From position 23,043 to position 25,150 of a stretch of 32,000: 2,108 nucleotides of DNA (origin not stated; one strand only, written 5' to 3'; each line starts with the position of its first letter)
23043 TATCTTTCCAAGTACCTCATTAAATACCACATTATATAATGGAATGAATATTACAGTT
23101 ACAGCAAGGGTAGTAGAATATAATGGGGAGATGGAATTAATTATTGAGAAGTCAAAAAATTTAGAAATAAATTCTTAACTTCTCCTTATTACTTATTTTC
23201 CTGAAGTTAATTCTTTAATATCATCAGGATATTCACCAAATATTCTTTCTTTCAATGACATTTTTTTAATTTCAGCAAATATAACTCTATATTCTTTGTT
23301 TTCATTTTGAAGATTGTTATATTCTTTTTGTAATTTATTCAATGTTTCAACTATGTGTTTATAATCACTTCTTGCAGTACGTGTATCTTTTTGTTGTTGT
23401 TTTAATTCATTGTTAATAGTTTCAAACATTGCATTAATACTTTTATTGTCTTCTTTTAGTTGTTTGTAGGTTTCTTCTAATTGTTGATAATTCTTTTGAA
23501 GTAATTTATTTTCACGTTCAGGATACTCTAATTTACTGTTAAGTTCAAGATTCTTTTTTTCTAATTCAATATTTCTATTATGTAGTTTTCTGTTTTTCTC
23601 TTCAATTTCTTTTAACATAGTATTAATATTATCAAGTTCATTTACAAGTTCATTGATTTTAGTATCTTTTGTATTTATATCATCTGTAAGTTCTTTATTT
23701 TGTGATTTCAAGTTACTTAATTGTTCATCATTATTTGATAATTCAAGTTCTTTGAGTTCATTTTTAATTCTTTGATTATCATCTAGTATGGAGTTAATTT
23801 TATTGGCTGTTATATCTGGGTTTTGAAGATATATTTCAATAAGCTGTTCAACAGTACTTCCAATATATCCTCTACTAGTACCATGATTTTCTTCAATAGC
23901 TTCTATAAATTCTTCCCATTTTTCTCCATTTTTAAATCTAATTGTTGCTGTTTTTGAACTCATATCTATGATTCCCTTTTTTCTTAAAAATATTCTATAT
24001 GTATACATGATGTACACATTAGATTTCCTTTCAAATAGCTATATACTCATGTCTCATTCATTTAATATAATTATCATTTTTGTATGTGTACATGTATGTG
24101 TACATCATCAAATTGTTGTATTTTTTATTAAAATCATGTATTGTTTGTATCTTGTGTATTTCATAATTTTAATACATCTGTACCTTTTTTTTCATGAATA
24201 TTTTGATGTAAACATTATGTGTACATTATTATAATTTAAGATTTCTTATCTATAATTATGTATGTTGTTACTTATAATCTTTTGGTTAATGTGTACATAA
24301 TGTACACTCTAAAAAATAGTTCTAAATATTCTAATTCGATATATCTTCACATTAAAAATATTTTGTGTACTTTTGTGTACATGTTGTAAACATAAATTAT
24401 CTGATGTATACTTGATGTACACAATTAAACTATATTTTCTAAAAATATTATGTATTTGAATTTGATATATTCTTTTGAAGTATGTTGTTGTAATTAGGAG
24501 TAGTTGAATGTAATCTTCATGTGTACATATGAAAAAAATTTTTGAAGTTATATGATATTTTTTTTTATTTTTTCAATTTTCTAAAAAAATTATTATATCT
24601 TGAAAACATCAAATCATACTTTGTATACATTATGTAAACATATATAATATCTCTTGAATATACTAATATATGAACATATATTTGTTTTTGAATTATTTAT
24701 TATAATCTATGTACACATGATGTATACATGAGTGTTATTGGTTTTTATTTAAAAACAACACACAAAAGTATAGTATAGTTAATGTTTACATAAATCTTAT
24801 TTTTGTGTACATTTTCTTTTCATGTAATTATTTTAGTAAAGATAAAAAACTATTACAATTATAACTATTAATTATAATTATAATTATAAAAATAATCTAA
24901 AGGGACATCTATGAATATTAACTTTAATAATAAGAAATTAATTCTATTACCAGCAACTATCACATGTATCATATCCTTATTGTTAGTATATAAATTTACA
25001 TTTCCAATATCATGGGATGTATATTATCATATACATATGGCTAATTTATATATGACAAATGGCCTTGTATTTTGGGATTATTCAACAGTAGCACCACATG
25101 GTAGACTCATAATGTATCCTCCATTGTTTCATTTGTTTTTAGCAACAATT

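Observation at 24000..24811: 0.9-kb non-coding gap packed with TGT-N2-ACA half-sites, seven as exact 11-bp-spaced dyads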

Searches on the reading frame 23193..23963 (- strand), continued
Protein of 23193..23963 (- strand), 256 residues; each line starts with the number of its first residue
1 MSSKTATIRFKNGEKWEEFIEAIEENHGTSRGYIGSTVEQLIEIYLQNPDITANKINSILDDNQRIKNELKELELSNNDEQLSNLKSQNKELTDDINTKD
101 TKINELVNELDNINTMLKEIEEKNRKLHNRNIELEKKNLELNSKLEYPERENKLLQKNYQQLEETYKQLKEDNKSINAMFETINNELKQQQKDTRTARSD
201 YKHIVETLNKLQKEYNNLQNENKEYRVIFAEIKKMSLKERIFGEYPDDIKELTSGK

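Call 69: search_dna_similar(query=L006:11891-13438:-, collection=phages, mode=protein, max_evalue=0.00001, max_rows=12)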
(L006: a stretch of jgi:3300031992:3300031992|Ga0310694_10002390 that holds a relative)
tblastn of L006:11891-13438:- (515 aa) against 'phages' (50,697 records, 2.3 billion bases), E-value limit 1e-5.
Records with a match: 1915; places in all: 1916; records where one place covers at least 80% of the query: 343.
Best place of each record, by identity: <60% 1915.
By first word of the organism name: Mycobacterium 496; Microbacterium 273; Pseudomonas 223; Gordonia 186; Vibrio 69; Escherichia 58; Acinetobacter 50; Bacteriophage 45; Klebsiella 41; Helicobacter 39; and 85 more.
By host as written in the record: Mycobacterium smegmatis mc2 155 348; Gordonia terrae 3612 143; - 135; Microbacterium foliorum NRRL B-24224 SEA 111; Microbacterium foliorum NRRL B-24224 104; Mycobacterium smegmatis mc#155 83; Pseudomonas aeruginosa 55; Helicobacter pylori 30; and 362 more.
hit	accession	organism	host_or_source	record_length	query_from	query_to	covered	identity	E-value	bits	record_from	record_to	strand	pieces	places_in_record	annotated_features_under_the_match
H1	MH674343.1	Methanobacterium virus Drs3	Methanobacterium formicicum Khl10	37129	14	500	95%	37.6%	1e-99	335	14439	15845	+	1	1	terminase RNaseH-like domain protein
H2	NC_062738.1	Methanobacterium virus Drs3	Methanobacterium formicicum Khl10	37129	14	500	95%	37.6%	1e-99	335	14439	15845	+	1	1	terminase large subunit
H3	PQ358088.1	Staphylococcus phage TPWB-09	Staphylococcus sp.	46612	35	498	90%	27.6%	5e-29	127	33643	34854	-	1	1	terminase large subunit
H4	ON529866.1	Brevundimonas phage vB_BpoS-MaInes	Brevundimonas pondensis LVF1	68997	34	497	90%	27.1%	4e-32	137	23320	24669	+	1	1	terminase large subunit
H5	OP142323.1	Staphylococcus phage Lacachita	Staphylococcus epidermidis 1457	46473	15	494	93%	26.1%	8e-27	121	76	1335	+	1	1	terminase large subunit | terminator (x2)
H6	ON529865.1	Brevundimonas phage vB_BpoS-StAshley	Brevundimonas pondensis LVF1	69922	34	492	89%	27.3%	2e-31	135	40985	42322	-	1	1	terminase large subunit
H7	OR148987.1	Caudovirus D_HF5_3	Homo sapiens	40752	48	503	89%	27.1%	5e-30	130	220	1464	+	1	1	terminase large subunit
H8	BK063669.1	Caudoviricetes sp. vir524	Methanomicrobiales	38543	35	499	90%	26.5%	4e-31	134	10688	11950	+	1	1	terminase large subunit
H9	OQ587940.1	Synechococcus phage S-CRES2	Synechococcus sp.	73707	11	499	95%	25.0%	5e-29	127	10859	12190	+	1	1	terminase large subunit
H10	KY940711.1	Bradyrhizobium phage BDU-MI-1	Bradyrhizobium diazoefficiens USDA110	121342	42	498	89%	26.8%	1e-28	126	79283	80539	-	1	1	terminase large subunit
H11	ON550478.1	Staphylococcus phage Sazerac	Staphylococcus epidermidis LM1680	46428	39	494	89%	26.8%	5e-27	121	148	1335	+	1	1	putative terminase large subunit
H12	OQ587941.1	Synechococcus phage S-CRES3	Synechococcus sp.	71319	23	499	93%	25.6%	1e-29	130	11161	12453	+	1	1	terminase large subunit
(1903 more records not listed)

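Call 71: find_homologous_proteins(query=A4, max_evalue=0.001)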
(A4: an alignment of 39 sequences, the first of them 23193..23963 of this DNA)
Query A4 (39 sequences) (256 aa, profile of the alignment): 23 proteins with E <= 0.001 among 8000 candidates.
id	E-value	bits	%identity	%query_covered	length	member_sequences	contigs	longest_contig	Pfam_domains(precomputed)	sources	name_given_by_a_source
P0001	9.0e-59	217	100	100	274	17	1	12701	-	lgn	-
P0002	9.1e-59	217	60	100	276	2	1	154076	-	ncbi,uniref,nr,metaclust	ncbi:hypothetical protein [Methanosphaera sp. WGK6]|uniref:hypothetical protein n=1 Tax=Methanosphae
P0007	1.8e-54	203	33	99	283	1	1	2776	-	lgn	-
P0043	3.3e-45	173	29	96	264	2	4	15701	-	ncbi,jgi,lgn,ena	-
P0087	4.8e-45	172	27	96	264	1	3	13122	PF28422.1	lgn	-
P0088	1.5e-44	170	27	93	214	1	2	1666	-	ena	-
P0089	5.5e-44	168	30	96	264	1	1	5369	-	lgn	-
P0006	1.1e-43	167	55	45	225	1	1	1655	PF24161.2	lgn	-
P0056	1.2e-43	167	33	21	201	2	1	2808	-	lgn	-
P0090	1.3e-43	167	29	96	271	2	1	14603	PF00261.26,PF10473.15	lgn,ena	-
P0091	3.1e-42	163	28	96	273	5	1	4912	PF28422.1,PF24161.2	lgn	-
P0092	2.2e-40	157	27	94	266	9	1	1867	-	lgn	-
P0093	3.0e-40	156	26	93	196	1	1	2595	-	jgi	jgi:chromosome segregation ATPase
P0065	5.5e-35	139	25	96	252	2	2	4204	PF11559.14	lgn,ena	-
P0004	5.9e-35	139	99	49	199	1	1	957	PF01467.33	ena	-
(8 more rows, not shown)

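Call 72: find_encoding_contigs(protein=P0043, flank=8000, max_places=3)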
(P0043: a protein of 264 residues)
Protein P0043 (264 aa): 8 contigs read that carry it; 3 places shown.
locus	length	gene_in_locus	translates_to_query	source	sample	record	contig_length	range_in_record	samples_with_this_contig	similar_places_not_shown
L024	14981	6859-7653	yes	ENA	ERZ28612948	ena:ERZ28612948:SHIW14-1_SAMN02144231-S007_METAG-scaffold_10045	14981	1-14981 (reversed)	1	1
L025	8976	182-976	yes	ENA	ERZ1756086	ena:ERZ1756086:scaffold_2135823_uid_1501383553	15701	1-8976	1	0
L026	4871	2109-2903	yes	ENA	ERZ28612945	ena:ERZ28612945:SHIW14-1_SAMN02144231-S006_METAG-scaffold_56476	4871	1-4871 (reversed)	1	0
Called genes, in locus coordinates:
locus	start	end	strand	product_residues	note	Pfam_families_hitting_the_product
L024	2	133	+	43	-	?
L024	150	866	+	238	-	-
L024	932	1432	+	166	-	-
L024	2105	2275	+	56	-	-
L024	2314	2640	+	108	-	-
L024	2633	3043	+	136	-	-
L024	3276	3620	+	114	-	-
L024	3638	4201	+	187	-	-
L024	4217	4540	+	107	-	-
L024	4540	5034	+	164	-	-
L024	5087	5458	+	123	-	-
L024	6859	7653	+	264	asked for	-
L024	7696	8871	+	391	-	-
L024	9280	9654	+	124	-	-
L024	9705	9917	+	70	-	-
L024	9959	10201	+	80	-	-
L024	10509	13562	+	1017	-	-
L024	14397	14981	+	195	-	?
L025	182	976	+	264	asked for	-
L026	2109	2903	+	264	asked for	-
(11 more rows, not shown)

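Call 73: find_encoding_contigs(protein=P0090, flank=8000, max_places=2)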
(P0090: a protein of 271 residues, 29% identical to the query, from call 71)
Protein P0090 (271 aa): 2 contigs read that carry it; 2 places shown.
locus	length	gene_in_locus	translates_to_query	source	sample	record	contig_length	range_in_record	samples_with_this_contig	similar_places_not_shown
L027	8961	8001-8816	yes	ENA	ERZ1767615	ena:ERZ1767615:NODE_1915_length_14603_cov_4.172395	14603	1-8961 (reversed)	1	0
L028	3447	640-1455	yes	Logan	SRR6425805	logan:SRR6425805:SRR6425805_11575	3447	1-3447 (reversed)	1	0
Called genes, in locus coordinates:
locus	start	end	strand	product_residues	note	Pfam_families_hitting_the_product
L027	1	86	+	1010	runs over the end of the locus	-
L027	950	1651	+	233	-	-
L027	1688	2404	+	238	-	-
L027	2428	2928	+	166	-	-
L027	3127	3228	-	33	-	-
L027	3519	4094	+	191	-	-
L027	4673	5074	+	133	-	-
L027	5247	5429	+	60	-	-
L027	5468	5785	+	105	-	-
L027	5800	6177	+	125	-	-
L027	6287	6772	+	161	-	-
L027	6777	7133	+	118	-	-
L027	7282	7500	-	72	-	PF08271:Zn_Ribbon_TF (weak)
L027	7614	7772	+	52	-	-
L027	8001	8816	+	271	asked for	PF00261:Tropomyosin (weak), PF10473:CENP-F_leu_zip (weak)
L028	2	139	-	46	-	?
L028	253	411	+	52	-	-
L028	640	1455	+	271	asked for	PF00261:Tropomyosin (weak), PF10473:CENP-F_leu_zip (weak)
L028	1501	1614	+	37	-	-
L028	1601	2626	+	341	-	-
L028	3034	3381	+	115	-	-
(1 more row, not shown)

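Call 75: search_protein_families(library=pfam, proteins=[L024:7696-8871:+, L024:10509-13562:+, L028:1601-2626:+, L024:9280-9654:+, L024:3638-4201:+, L024:150-866:+, L005:1539-2195:+, L006:2946-3953:+], max_evalue=0.05)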
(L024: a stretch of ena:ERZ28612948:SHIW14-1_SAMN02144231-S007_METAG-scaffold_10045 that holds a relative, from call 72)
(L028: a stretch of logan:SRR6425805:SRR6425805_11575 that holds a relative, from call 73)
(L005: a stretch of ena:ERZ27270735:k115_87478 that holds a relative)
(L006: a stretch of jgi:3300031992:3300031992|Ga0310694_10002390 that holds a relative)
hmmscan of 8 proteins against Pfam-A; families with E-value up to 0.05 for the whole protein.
L024:7696-8871:+ (391 aa): 5 families
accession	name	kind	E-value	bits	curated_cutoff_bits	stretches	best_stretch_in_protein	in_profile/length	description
PF04871.18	Uso1_p115_C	-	0.0027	18.4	28.4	1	295-386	8-83/121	Uso1 / p115 like vesicle tethering protein, C terminal region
PF12441.14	CopG_antitoxin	-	0.0068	17.6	28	1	47-93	31-77/79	CopG antitoxin of type II toxin-antitoxin system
PF19891.5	DUF6364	-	0.0069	17.3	27.3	1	59-128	3-67/70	Family of unknown function (DUF6364)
PF19807.5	DUF6290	-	0.0089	16.6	27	1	60-95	3-38/72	Family of unknown function (DUF6290)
PF06575.17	DUF1132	-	0.018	15.9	25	0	246-293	29-77/101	Protein of unknown function (DUF1132)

L024:10509-13562:+ (1017 aa): 2 families
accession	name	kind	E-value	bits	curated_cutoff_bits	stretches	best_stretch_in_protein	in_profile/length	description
PF19263.5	DUF5906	-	0.0011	20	27.6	1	656-775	1-114/114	Family of unknown function (DUF5906)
PF00004.35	AAA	-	0.0045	17.9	21.2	1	655-746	2-99/131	ATPase family associated with various cellular activities (AAA)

L028:1601-2626:+ (341 aa): 2 families
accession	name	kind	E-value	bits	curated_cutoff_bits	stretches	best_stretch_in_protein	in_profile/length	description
PF19891.5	DUF6364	-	0.014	16.2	27.3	1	12-79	4-66/70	Family of unknown function (DUF6364)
PF08912.16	Rho_Binding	-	0.032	15.5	23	1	247-290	6-48/69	Rho Binding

L024:9280-9654:+ (124 aa): 0 families

L024:3638-4201:+ (187 aa): 0 families

L024:150-866:+ (238 aa): 0 families

L005:1539-2195:+ (218 aa): 1 family
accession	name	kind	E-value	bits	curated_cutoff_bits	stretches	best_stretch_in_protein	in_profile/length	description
PF22477.2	RepD-like_N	-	0.05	14.5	25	0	116-162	3-48/87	Replication initiation protein, N-terminal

L006:2946-3953:+ (335 aa): 0 families

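Call 76: search_protein_families(library=phrogs, proteins=[L024:7696-8871:+, L024:10509-13562:+, L028:1601-2626:+, L024:9280-9654:+, L024:3638-4201:+, L024:150-866:+, L024:932-1432:+, L024:4540-5034:+], max_evalue=0.01)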
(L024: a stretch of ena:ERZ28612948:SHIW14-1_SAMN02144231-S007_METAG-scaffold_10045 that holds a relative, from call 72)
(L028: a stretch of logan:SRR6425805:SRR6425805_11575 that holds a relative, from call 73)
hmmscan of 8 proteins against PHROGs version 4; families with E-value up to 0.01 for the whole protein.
L024:7696-8871:+ (391 aa): 2 families
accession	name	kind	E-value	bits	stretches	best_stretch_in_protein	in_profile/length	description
phrog_582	-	transcription regulation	0.0025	19.1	1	53-100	52-99/105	Arc-like repressor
phrog_36887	-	unknown function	0.0078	17.4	0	40-89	8-59/102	-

L024:10509-13562:+ (1017 aa): 0 families

L028:1601-2626:+ (341 aa): 1 family
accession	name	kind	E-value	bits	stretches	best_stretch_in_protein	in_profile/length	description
phrog_4085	-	unknown function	0.0018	19.5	0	12-45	2-35/77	-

L024:9280-9654:+ (124 aa): 1 family
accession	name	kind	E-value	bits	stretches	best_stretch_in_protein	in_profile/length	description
phrog_28379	-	unknown function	0.0015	19.3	1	39-119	25-104/178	-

L024:3638-4201:+ (187 aa): 1 family
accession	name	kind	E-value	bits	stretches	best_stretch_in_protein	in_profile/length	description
phrog_5193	-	unknown function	0.0067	17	1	111-173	39-103/225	-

L024:150-866:+ (238 aa): 2 families
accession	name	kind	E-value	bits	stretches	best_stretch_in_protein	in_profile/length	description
phrog_6299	-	head and packaging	7.4e-13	49.9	1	8-148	7-146/193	terminase small subunit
phrog_7270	-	unknown function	0.0095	17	0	79-158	33-104/137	-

L024:932-1432:+ (166 aa): 0 families

L024:4540-5034:+ (164 aa): 3 families
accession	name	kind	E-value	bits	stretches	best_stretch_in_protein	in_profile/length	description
phrog_6299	-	head and packaging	2.4e-07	31.9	1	14-98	14-101/193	terminase small subunit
phrog_2606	-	head and packaging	0.00063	20.2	1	17-92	6-85/310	terminase small subunit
phrog_1065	-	unknown function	0.0033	18.3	1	15-82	90-156/192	-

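Call 98: search_protein_families(library=ncbifam, proteins=[window:23193-23963:-, L001:10001-10894:+], max_evalue=0.001)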
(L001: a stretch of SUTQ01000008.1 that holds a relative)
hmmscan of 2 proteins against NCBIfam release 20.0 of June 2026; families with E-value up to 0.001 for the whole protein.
window:23193-23963:- (256 aa): 9 families
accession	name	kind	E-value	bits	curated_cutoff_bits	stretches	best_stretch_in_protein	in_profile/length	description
TIGR02168.1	SMC_prok_B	equivalog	4.9e-10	37.8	567.35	1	54-224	242-411/1181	chromosome segregation protein SMC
TIGR02169.1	SMC_prok_A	equivalog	8.7e-08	30.3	729.4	1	48-233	206-392/1165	chromosome segregation protein SMC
TIGR04523.1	Mplasa_alph_rch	subfamily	1.6e-07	29.7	270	1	42-235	463-660/745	helix-rich protein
NF003413.0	PRK04778.1-7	equivalog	1e-05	24.1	556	1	54-241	254-437/564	septation ring formation regulator EzrA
NF003034.1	PRK03918.1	equivalog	6.5e-05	21.1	700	1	26-251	166-391/878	DNA double-strand break repair ATPase Rad50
NF002572.0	PRK02224.1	equivalog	9.5e-05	20.9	1087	1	54-227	237-433/888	DNA double-strand break repair ATPase Rad50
TIGR04211.1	SH3_and_anchor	equivalog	0.00011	21.9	65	0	63-152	68-162/198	TIGR04211 family SH3 domain-containing protein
NF041751.2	sbcc_Staph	equivalog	0.00023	19.3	920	1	50-236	284-468/1007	exonuclease subunit SbcC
NF045780.1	TrlF_fam_ATP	equivalog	0.00048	19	350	1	51-231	530-719/944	TrlF family AAA-like ATPase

L001:10001-10894:+ (297 aa): 6 families
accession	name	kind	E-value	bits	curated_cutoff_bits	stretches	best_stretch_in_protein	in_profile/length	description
TIGR02168.1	SMC_prok_B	equivalog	1.4e-08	33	567.35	1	42-278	273-520/1181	chromosome segregation protein SMC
TIGR04211.1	SH3_and_anchor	equivalog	5.6e-06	26.1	65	0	105-185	79-159/198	TIGR04211 family SH3 domain-containing protein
TIGR02169.1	SMC_prok_A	equivalog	9.3e-06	23.6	729.4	1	32-180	340-489/1165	chromosome segregation protein SMC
NF041034.1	Rad50_Sulf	equivalog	0.00012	20.1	1000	1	14-282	290-544/872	DNA double-strand break repair ATPase Rad50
NF045780.1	TrlF_fam_ATP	equivalog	0.00026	19.9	350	1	20-278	443-702/944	TrlF family AAA-like ATPase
NF045487.1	ASRP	equivalog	0.00036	19.3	300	0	48-163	353-472/593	archaea-specific SMC-related protein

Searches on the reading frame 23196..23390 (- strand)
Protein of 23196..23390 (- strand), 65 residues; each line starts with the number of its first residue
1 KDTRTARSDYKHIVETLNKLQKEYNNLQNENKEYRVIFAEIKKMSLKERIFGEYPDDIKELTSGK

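Call 40: find_related_loci(query=A2, collection=viral_contigs, flank=8000)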
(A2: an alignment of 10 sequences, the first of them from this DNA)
Query A2 (65 aa) in viral_contigs; peptide patterns used: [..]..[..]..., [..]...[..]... (x = any residue, [..] = any of these).
600 stretches matched a pattern (row limit reached: there are more); 1 encode a relative of the query (tblastn E <= 1e-3); 1 distinct loci.
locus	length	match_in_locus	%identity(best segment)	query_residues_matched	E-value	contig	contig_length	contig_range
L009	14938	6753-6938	65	1-62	9e-23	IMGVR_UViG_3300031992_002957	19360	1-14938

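Call 41: find_related_loci(query=A2, collection=metagenome_contigs, flank=6000)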
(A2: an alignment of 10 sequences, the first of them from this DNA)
Query A2 (65 aa) in metagenome_contigs; peptide patterns used: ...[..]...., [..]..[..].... (x = any residue, [..] = any of these).
243 stretches matched a pattern; 14 encode a relative of the query (tblastn E <= 1e-3); 14 distinct loci.
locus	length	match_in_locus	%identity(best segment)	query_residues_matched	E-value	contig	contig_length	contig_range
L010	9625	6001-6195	100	1-65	5e-41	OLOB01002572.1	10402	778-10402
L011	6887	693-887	100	1-65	1e-40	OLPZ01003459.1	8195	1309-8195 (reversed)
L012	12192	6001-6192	84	1-64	1e-33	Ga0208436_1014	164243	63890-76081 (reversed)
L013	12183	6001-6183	80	1-61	9e-31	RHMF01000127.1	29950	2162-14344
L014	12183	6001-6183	80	1-61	9e-31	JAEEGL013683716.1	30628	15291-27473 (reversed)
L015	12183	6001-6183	79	1-61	2e-30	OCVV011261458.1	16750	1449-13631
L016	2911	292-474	79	1-61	3e-30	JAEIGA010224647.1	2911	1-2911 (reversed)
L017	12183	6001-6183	77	1-61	7e-30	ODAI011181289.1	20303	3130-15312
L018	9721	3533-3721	75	1-63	2e-29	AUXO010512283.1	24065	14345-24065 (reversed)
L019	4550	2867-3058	67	1-64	6e-26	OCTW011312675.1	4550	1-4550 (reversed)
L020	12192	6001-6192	67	1-64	8e-26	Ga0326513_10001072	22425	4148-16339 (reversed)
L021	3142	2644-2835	61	1-64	2e-23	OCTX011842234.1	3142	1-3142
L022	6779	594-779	65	1-62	7e-22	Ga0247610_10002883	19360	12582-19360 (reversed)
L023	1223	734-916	57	1-61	5e-20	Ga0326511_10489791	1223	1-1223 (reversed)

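Call 88: search_solved_structures(query=A2, max_evalue=1)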
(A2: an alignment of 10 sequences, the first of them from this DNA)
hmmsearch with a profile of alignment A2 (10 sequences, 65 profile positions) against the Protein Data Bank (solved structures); distinct sequences matched with E-value up to 1: 11.
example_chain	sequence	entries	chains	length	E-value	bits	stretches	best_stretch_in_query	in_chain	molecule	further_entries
4jbu_A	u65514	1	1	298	0.0067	19.5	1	11-43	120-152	Virulence-associated V antigen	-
1r6f_A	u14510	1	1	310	0.0081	19.3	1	11-43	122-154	Virulence-associated V antigen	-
8tcb_C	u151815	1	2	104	0.034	17.3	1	3-36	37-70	M protein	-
5wwl_N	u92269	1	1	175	0.093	15.9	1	10-43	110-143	Kinetochore protein nnf1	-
7saf_A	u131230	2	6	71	0.22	14.7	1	2-34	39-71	General control transcription factor GCN4/M protein chimera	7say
8jxg_D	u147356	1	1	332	0.46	13.7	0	7-38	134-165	rat RAP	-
6akk_A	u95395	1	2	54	0.69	13.1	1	22-62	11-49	Suppressor of IKBKE 1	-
6akl_A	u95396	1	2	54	0.69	13.1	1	22-62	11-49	Suppressor of IKBKE 1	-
5hhe_D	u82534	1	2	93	0.8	12.9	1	11-43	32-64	Beclin-1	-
2e7s_A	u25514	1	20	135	0.82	12.9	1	11-30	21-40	Rab guanine nucleotide exchange factor SEC2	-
4win_A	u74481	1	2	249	0.97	12.6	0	26-60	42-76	GMP synthetase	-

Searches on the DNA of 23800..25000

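Call 94: search_rna_families(source=window, start=23800, end=25000, threshold=evalue, max_evalue=1)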
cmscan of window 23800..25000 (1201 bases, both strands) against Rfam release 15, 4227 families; matches with E-value up to 1: 0.
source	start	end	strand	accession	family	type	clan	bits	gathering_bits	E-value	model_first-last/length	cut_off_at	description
